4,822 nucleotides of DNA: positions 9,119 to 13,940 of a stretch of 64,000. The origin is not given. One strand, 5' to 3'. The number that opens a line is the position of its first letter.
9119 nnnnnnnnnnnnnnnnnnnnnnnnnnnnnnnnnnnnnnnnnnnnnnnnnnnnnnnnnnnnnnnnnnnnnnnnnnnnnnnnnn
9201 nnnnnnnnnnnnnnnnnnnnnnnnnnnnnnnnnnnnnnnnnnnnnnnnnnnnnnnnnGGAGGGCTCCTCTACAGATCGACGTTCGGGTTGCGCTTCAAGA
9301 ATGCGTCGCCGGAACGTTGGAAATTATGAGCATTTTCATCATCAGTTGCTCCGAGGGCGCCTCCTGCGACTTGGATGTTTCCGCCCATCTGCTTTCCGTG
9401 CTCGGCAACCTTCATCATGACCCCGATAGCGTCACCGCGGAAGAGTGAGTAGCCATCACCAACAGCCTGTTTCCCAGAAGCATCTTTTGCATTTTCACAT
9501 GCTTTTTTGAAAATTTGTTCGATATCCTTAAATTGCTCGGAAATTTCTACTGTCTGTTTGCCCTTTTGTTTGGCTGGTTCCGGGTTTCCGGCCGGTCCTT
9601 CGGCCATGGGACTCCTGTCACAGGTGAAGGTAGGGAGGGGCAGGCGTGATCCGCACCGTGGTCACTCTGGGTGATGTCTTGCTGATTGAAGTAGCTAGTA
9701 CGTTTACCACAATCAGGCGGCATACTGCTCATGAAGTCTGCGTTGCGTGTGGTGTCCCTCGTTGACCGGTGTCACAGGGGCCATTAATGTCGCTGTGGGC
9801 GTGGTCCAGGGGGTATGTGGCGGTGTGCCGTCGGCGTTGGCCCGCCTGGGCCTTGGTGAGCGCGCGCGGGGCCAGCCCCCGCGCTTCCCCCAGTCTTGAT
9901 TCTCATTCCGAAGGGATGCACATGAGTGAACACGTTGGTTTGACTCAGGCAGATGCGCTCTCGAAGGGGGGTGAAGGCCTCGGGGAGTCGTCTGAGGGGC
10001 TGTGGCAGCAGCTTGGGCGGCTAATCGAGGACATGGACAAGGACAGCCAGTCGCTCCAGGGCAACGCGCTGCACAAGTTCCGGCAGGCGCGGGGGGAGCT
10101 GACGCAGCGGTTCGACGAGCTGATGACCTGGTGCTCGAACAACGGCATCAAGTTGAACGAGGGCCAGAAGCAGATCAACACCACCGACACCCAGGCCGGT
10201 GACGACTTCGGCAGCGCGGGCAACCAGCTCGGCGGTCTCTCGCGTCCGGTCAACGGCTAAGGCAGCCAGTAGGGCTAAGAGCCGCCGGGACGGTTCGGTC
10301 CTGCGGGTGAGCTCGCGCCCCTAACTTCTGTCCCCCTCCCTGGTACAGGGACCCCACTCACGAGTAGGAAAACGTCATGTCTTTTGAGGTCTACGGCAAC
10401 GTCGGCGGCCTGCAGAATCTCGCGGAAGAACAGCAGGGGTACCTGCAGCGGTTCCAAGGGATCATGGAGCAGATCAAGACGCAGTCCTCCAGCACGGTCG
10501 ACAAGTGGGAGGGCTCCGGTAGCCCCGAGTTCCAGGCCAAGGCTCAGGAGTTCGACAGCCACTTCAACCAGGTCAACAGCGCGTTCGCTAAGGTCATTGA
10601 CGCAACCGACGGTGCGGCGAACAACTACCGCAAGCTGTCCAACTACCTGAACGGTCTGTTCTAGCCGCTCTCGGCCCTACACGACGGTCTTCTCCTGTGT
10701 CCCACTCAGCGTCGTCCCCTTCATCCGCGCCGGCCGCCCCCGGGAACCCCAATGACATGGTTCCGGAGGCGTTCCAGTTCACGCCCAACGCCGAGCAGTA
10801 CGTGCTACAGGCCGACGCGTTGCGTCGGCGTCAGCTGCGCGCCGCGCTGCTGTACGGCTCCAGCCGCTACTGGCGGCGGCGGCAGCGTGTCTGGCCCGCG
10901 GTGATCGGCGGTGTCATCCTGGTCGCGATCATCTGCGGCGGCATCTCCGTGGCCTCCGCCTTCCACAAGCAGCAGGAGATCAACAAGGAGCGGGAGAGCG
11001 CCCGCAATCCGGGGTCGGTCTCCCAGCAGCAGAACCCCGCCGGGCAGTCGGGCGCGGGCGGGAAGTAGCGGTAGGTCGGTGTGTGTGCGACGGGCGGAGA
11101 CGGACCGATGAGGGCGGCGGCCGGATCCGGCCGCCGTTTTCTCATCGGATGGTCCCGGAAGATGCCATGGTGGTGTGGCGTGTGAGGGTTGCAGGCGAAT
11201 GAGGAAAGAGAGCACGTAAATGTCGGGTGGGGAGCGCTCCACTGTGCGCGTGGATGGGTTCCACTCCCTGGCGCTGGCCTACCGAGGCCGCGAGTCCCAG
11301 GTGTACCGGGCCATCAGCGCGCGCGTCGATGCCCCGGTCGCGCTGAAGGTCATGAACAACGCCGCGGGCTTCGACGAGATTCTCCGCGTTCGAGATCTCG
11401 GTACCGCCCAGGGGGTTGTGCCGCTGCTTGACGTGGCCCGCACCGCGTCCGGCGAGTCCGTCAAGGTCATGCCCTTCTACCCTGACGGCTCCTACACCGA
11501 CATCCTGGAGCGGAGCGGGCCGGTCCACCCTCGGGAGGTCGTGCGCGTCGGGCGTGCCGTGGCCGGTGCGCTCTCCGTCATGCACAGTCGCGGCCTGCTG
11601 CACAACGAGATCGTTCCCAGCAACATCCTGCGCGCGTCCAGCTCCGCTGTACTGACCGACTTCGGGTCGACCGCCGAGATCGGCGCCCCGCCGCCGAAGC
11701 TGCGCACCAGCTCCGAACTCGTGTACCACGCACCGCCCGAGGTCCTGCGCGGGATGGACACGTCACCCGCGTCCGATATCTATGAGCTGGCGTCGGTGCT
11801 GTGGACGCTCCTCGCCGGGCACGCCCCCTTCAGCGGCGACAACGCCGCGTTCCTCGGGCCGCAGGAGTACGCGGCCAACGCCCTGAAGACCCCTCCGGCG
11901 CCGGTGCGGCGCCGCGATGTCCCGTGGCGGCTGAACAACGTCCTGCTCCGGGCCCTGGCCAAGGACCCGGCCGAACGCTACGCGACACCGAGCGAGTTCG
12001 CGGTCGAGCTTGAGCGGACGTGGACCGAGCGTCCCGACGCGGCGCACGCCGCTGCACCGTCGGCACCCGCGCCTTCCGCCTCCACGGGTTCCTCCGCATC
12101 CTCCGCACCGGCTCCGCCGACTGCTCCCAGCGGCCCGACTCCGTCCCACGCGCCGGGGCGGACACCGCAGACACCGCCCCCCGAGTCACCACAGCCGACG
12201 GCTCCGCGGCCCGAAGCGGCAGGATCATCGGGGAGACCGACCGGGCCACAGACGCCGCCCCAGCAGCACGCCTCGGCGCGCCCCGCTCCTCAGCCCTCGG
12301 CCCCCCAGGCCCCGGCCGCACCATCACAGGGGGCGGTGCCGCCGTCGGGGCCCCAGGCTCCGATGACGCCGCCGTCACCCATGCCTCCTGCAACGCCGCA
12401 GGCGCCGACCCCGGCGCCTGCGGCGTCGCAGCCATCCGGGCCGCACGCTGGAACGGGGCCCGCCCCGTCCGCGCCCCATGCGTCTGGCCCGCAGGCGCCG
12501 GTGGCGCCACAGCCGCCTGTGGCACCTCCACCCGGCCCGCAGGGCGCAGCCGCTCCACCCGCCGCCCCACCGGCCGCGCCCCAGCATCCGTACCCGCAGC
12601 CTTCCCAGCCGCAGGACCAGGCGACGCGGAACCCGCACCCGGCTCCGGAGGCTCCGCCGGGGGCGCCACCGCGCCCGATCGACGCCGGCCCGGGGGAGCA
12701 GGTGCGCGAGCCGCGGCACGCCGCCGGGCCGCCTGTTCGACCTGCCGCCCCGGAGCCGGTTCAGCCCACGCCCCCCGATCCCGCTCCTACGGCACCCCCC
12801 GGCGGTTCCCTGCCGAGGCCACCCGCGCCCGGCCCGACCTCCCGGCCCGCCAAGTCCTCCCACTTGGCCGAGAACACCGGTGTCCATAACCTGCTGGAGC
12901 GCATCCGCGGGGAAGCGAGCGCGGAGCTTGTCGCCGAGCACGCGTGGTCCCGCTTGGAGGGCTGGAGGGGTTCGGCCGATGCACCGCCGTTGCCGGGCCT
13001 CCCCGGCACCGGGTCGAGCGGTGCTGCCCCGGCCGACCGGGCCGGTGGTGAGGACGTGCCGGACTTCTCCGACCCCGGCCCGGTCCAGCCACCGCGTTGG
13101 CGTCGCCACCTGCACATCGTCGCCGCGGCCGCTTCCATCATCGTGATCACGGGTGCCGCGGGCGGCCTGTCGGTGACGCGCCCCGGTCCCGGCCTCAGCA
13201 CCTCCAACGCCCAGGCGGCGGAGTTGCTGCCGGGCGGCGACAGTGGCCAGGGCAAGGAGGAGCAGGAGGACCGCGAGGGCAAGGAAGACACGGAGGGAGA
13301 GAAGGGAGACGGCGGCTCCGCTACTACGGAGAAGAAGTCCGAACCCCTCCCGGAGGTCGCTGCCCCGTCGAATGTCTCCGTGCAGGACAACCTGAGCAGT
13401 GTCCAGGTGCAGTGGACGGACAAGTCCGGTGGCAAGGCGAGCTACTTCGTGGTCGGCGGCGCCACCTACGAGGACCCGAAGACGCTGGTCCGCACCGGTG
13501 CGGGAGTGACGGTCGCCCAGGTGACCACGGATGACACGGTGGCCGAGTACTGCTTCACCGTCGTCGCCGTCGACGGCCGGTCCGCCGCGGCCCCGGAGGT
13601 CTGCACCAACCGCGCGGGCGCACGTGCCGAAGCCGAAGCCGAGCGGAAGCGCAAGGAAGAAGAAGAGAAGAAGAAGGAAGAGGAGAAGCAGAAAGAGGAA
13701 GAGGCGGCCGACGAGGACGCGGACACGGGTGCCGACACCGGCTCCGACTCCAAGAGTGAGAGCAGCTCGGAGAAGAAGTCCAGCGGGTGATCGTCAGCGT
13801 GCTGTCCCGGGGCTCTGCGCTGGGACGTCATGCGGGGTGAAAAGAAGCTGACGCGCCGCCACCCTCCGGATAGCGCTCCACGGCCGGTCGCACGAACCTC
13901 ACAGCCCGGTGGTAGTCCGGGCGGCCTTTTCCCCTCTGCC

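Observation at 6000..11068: Horizontally acquired low-GC island with a toxin/immunity-like operon abutting an orphan esxB-esxA pair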

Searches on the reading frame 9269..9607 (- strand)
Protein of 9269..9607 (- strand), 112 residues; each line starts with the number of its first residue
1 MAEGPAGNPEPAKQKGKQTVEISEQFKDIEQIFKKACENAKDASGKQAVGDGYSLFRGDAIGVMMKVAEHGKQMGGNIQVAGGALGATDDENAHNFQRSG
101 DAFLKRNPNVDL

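Call 3: search_protein_families(library=pfam, proteins=[window:9269-9607:-], max_evalue=0.1)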
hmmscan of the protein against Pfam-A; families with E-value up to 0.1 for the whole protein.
window:9269-9607:- (112 aa): 0 families

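Call 12: search_protein_families(library=ncbifam, proteins=[window:9269-9607:-], max_evalue=0.1)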
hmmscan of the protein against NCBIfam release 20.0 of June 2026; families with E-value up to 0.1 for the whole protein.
window:9269-9607:- (112 aa): 0 families

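Call 76: search_protein_families(library=pfam, alignment_id=A8, max_evalue=1)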
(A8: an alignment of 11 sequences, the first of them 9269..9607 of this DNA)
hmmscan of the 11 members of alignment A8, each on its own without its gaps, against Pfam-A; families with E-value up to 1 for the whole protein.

A. member 1, window:9269-9607:- (112 aa): 0 families

B. families by the number of members that match (of 11 scanned): 6 families
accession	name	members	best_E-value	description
PF10824.14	T7SS_ESX_EspC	3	0.019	Excreted virulence factor EspC, type VII ESX diderm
PF06207.16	DUF1002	1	0.041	Protein of unknown function (DUF1002)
PF20117.4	DUF6507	1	0.043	Family of unknown function (DUF6507)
PF06013.18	WXG100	1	0.049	Proteins of 100 residues with WXG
PF23376.1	Fn3_VIN3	1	0.12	VIN3-like, fibronectin type-III domain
PF18715.7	Phage_spike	1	0.42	Phage spike trimer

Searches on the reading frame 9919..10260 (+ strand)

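Call 3: search_protein_families(library=pfam, proteins=[window:9919-10260:+], max_evalue=0.1)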
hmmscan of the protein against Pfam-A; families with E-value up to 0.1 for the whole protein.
window:9919-10260:+ (113 aa): 0 families

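Call 12: search_protein_families(library=ncbifam, proteins=[window:9919-10260:+], max_evalue=0.1)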
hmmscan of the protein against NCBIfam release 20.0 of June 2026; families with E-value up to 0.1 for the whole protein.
window:9919-10260:+ (113 aa): 1 family
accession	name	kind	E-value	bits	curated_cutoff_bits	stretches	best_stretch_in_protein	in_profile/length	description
TIGR03930.1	WXG100_ESAT6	subfamily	0.097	12.9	44.85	0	22-93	17-88/90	WXG100 family type VII secretion target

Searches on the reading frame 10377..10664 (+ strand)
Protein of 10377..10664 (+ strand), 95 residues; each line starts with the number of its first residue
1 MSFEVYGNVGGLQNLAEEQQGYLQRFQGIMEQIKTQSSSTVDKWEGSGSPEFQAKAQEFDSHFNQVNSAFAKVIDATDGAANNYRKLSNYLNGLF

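Call 3: search_protein_families(library=pfam, proteins=[window:10377-10664:+], max_evalue=0.1)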
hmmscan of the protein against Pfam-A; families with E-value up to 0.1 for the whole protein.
window:10377-10664:+ (95 aa): 3 families
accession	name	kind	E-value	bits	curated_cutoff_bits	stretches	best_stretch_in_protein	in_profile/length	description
PF06013.18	WXG100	-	2.6e-08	34.5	27.3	1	10-86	7-83/86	Proteins of 100 residues with WXG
PF07464.16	ApoLp-III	-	0.032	14.8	36.3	1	13-76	8-73/146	Apolipophorin-III precursor (apoLp-III)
PF25006.1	DUF7783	-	0.054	13.9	27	1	17-84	26-94/130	Domain of unknown function (DUF7783)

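Call 12: search_protein_families(library=ncbifam, proteins=[window:10377-10664:+], max_evalue=0.1)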
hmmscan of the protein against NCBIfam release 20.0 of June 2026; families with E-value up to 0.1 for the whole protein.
window:10377-10664:+ (95 aa): 2 families
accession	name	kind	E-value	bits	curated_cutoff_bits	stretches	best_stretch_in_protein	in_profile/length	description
TIGR03930.1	WXG100_ESAT6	subfamily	6.5e-10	39.1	44.85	1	10-86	7-83/90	WXG100 family type VII secretion target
NF035934.1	ESAT6_2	subfamily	0.0017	18.5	100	1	13-90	11-88/96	pore-forming ESAT-6 family protein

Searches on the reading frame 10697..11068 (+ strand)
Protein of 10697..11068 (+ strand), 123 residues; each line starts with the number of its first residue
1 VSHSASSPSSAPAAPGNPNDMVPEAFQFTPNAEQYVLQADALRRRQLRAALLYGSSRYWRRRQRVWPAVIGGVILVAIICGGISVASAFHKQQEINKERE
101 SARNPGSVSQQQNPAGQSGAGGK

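Call 3: search_protein_families(library=pfam, proteins=[window:10697-11068:+], max_evalue=0.1)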
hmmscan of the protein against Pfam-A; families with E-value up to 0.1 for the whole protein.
window:10697-11068:+ (123 aa): 0 families

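Call 12: search_protein_families(library=ncbifam, proteins=[window:10697-11068:+], max_evalue=0.1)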
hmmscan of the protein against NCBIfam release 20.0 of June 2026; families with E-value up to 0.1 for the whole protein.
window:10697-11068:+ (123 aa): 1 family
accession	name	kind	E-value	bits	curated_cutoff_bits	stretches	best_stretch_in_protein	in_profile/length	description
NF052375.1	antisigma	equivalog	0.04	13.9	100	1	33-118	55-138/217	anti-sigma factor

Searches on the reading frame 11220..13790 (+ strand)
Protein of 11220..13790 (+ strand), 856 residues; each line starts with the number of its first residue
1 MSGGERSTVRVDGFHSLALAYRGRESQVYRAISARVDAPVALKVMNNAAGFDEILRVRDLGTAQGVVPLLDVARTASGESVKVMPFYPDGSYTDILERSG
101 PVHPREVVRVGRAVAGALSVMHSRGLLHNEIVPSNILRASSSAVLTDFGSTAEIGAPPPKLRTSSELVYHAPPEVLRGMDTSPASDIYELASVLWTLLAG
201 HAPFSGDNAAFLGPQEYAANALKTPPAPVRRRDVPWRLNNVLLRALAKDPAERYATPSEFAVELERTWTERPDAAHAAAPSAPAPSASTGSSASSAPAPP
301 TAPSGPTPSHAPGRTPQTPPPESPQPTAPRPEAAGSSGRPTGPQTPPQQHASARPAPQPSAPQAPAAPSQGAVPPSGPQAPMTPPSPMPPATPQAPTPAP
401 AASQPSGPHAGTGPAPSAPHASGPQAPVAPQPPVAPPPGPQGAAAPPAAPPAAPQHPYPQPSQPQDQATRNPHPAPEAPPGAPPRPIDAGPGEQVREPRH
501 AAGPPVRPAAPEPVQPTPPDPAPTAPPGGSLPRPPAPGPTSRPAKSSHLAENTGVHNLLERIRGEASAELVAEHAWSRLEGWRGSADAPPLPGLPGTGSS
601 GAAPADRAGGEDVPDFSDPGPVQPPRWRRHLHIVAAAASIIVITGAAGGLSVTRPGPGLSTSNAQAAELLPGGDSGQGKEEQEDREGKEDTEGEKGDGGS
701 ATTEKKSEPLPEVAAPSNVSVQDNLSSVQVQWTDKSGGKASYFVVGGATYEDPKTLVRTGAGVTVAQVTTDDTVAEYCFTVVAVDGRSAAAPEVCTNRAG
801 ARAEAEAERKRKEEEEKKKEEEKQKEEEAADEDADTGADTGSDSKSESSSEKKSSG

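Call 3: search_protein_families(library=pfam, proteins=[window:11220-13790:+], max_evalue=0.1)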
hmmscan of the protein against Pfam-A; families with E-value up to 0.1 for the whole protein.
window:11220-13790:+ (856 aa): 2 families
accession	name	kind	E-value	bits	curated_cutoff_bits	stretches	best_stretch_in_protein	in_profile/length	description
PF00069.31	Pkinase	-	4.2e-22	79.2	31.7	1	22-255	9-253/263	Protein kinase domain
PF07714.23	PK_Tyr_Ser-Thr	-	3.5e-11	43.4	23.1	1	24-253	11-248/258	Protein tyrosine and serine/threonine kinase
